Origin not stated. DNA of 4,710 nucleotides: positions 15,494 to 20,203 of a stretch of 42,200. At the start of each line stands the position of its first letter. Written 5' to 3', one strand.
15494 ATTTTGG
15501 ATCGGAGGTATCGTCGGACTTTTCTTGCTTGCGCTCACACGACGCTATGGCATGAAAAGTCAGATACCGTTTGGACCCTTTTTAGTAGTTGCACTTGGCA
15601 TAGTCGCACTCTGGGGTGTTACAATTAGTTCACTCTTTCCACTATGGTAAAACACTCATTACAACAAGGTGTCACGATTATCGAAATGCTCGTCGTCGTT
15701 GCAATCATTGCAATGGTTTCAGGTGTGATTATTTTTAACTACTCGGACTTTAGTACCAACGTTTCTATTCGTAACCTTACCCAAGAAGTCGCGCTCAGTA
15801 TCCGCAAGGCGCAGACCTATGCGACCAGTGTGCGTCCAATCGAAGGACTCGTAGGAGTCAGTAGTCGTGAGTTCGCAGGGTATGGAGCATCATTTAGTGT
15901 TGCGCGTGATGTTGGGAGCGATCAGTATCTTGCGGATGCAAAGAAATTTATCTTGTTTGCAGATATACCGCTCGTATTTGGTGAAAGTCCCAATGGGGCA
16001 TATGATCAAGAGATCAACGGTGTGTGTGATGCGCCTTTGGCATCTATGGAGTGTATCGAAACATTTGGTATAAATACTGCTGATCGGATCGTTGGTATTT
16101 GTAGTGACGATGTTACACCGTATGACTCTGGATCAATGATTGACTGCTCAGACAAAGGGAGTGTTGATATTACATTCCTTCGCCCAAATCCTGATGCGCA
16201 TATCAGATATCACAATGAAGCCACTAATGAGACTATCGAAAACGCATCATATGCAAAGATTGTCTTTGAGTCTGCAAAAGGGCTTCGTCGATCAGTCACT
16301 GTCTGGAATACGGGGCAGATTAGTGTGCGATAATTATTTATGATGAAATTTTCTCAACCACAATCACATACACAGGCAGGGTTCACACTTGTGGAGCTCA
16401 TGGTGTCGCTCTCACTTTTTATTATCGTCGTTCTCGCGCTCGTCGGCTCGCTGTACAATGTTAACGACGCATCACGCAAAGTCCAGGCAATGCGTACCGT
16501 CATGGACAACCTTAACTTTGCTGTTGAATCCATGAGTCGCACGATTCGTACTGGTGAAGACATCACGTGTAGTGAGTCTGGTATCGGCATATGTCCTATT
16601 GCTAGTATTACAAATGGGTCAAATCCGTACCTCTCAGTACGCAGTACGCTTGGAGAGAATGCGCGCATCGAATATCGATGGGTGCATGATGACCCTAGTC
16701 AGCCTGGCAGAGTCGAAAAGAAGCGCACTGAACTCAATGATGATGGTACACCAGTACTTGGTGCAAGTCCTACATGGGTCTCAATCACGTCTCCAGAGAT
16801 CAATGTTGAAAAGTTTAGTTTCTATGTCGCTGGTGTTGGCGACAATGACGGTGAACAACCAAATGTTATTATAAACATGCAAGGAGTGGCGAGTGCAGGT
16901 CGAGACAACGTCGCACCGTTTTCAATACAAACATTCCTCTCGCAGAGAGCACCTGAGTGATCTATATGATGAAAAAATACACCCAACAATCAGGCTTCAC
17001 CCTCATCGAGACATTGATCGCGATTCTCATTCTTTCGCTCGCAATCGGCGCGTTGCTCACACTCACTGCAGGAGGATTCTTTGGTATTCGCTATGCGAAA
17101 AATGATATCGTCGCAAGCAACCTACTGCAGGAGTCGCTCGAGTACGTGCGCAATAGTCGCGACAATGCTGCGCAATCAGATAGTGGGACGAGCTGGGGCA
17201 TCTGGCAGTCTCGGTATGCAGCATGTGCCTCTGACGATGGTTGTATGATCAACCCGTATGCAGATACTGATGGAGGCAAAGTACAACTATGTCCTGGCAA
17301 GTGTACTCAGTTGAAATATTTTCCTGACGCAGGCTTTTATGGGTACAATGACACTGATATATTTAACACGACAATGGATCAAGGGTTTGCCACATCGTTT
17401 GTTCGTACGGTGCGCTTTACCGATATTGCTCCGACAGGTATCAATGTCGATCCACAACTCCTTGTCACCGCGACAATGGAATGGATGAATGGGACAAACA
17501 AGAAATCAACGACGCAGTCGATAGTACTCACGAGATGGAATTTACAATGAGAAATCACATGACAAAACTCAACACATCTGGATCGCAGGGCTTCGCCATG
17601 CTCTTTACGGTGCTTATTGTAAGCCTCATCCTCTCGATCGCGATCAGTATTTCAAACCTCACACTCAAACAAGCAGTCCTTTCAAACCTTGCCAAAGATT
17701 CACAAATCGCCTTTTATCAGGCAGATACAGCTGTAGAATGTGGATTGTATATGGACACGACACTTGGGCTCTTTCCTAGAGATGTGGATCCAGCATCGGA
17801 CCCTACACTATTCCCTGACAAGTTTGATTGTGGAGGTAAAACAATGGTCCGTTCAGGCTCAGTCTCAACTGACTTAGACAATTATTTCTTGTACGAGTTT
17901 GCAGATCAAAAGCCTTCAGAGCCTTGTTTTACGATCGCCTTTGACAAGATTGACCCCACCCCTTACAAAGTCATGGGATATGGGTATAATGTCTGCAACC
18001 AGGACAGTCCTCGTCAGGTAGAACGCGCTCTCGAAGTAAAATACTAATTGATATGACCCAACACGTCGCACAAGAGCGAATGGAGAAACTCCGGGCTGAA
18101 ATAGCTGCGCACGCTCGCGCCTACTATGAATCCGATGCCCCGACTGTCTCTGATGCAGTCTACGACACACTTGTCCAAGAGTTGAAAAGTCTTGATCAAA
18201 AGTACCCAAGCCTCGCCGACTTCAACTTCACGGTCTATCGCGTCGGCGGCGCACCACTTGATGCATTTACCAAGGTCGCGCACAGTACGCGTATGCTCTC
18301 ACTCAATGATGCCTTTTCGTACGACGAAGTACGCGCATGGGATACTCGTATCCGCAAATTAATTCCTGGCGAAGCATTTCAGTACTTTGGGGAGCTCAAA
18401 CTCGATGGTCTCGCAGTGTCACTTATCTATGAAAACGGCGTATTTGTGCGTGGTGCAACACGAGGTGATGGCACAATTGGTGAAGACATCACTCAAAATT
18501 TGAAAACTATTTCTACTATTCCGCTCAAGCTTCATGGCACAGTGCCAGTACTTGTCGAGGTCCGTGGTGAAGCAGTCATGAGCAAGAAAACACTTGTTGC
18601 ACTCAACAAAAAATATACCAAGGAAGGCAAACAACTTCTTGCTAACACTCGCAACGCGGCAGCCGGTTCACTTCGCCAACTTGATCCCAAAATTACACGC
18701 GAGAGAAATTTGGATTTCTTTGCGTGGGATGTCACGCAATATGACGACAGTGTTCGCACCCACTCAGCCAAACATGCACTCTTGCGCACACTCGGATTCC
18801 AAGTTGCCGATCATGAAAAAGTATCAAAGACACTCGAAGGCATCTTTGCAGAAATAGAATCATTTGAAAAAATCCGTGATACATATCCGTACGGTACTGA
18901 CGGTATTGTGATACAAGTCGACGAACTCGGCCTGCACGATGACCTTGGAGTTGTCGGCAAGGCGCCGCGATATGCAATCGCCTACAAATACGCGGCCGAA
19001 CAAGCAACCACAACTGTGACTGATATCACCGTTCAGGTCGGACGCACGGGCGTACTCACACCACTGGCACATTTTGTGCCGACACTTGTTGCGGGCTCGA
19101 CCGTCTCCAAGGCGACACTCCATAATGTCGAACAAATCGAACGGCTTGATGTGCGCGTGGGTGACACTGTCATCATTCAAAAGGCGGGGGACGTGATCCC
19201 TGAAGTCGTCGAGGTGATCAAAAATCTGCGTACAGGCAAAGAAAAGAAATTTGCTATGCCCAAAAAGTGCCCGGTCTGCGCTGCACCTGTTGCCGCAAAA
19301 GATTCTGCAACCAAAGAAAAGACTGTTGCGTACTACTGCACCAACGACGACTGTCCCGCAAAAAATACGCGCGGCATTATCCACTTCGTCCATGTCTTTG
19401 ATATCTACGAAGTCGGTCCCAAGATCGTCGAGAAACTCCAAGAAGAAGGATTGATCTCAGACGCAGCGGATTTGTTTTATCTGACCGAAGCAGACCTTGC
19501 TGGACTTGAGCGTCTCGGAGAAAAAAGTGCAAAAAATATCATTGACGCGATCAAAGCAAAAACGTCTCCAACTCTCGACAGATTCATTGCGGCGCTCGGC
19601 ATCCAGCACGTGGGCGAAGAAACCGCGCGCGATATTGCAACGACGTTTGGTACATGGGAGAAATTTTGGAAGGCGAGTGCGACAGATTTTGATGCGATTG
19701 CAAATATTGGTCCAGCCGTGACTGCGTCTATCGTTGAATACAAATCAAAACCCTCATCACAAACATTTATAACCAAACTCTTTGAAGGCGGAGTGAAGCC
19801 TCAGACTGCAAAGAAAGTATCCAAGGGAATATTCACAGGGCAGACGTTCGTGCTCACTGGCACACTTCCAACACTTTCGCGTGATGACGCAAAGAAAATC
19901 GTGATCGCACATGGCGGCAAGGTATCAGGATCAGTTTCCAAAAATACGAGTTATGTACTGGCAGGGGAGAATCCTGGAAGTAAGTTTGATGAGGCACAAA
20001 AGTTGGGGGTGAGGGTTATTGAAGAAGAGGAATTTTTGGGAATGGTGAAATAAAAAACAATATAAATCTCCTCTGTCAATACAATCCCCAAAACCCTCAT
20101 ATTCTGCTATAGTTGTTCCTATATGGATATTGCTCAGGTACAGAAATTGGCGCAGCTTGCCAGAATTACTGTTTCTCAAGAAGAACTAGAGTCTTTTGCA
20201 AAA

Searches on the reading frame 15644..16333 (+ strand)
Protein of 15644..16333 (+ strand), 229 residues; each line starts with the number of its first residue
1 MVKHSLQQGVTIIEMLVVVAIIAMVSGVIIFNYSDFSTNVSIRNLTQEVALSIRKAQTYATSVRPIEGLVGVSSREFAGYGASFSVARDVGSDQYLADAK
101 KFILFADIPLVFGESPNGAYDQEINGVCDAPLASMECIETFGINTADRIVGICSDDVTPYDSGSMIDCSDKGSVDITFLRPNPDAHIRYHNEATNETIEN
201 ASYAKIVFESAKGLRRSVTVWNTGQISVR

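Call 8: search_protein_families(library=pfam, proteins=[window:15644-16333:+], max_evalue=0.01)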
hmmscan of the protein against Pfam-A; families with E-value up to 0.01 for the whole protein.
window:15644-16333:+ (229 aa): 1 family
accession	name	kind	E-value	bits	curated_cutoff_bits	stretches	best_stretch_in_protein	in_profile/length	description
PF07963.17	N_methyl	-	1.7e-05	24.6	21.2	1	7-29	4-26/27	Prokaryotic N-terminal methylation motif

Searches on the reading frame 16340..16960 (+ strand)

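Call 8: search_protein_families(library=pfam, proteins=[window:16340-16960:+], max_evalue=0.01)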
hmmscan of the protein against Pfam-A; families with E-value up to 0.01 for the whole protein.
window:16340-16960:+ (206 aa): 1 family
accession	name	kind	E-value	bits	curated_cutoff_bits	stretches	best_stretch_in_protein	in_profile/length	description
PF07963.17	N_methyl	-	1.6e-06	27.9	21.2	1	11-34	3-26/27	Prokaryotic N-terminal methylation motif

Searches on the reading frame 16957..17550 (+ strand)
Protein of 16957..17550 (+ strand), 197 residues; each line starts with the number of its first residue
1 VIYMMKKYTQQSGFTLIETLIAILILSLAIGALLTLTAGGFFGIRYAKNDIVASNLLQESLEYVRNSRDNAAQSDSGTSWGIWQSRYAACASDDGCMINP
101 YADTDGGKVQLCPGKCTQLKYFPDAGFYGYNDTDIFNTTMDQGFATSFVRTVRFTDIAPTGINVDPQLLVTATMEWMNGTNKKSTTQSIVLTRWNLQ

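Call 8: search_protein_families(library=pfam, proteins=[window:16957-17550:+], max_evalue=0.01)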
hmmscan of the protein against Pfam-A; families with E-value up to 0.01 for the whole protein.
window:16957-17550:+ (197 aa): 1 family
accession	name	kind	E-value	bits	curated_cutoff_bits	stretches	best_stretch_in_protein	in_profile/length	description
PF07963.17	N_methyl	-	2.4e-07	30.5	21.2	1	10-34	3-27/27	Prokaryotic N-terminal methylation motif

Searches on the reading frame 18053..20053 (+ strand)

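Call 8: search_protein_families(library=pfam, proteins=[window:18053-20053:+], max_evalue=0.01)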
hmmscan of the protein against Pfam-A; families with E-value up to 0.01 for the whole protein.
window:18053-20053:+ (666 aa): 9 families
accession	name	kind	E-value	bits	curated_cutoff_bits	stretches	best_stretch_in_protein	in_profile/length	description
PF01653.23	DNA_ligase_aden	-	5e-87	292.1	27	1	71-316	3-253/253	NAD-dependent DNA ligase adenylation domain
PF03120.22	DNA_ligase_OB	-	9.2e-32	109.2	32.9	1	319-396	1-78/79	NAD-dependent DNA ligase OB-fold domain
PF00533.33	BRCT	-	6.5e-16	58.8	21.3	1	592-662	4-75/78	BRCA1 C Terminus (BRCT) domain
PF12826.13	HHH_2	-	6.8e-15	55.4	27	1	510-573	1-64/64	Helix-hairpin-helix motif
PF14520.12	HHH_5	-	3.1e-10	40.8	27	1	451-501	7-56/57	Helix-hairpin-helix domain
PF22745.1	Nlig-Ia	-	1.3e-08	35.8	27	1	7-55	3-51/92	DNA ligase-like, N-terminal NAD+-binding domain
PF12738.14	PTCB-BRCT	-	4.7e-07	30.2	22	1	609-656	12-59/63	twin BRCT domain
PF16589.12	BRCT_2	-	1e-05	26.1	27.3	1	593-658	2-67/86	BRCT domain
PF03119.21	DNA_ligase_ZBD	-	2.3e-05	24.6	25.8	1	405-436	1-27/27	NAD-dependent DNA ligase C4 zinc finger domain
